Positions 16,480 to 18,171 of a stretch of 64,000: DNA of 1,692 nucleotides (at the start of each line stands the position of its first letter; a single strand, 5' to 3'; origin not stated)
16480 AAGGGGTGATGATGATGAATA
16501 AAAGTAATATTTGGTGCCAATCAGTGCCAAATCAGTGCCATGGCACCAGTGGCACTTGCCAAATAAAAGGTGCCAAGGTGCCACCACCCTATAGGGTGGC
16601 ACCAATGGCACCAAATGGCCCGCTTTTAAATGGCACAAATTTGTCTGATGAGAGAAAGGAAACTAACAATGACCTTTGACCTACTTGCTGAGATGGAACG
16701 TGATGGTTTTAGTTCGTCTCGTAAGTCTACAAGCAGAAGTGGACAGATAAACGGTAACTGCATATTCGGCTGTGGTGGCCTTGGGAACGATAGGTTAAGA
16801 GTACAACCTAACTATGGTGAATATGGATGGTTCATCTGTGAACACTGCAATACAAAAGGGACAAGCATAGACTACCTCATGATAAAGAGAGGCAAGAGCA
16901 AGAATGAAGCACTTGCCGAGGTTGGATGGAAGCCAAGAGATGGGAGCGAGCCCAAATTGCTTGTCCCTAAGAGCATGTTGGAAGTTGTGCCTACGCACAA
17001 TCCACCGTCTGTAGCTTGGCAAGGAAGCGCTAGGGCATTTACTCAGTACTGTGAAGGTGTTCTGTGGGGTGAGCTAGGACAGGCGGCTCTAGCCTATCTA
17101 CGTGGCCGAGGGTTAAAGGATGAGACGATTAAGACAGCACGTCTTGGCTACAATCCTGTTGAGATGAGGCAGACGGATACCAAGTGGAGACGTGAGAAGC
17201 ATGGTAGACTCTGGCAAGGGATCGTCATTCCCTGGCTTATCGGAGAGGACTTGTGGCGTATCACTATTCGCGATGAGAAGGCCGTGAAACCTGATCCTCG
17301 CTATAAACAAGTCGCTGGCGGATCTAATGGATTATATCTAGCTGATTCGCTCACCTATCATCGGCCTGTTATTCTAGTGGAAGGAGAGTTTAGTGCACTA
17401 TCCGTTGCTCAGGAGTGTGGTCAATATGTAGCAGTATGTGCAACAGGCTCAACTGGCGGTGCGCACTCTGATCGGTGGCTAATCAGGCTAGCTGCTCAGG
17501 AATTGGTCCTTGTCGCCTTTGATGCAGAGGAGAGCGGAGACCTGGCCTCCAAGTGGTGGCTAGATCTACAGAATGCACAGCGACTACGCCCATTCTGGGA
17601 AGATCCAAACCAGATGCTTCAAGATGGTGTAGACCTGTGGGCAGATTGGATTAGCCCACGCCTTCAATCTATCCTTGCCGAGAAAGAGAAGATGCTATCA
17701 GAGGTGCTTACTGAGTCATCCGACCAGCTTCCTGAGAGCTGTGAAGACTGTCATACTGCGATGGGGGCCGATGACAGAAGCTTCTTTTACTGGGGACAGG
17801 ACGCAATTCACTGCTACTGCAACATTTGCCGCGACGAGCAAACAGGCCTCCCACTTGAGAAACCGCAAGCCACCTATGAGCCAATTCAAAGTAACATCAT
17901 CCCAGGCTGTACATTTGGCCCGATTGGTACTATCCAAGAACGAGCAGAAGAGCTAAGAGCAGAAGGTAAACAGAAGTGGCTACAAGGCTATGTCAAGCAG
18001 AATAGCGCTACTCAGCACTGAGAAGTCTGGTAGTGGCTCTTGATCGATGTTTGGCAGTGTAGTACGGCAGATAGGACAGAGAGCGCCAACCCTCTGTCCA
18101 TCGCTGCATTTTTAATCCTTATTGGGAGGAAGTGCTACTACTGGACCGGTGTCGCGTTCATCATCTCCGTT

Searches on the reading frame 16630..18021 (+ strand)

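Call 45: search_protein_families(library=phrogs, proteins=[window:16630-18021:+], max_evalue=0.00001)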
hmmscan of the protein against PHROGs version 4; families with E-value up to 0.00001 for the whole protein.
window:16630-18021:+ (463 aa): 3 families
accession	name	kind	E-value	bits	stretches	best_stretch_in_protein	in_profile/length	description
phrog_47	-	DNA, RNA and nucleotide metabolism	4.1e-17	63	1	7-308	14-292/947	DNA primase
phrog_849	-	DNA, RNA and nucleotide metabolism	3.5e-12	47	1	70-378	63-369/435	DNA primase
phrog_6444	-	DNA, RNA and nucleotide metabolism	3.5e-07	30.4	1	65-189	56-175/577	DNA primase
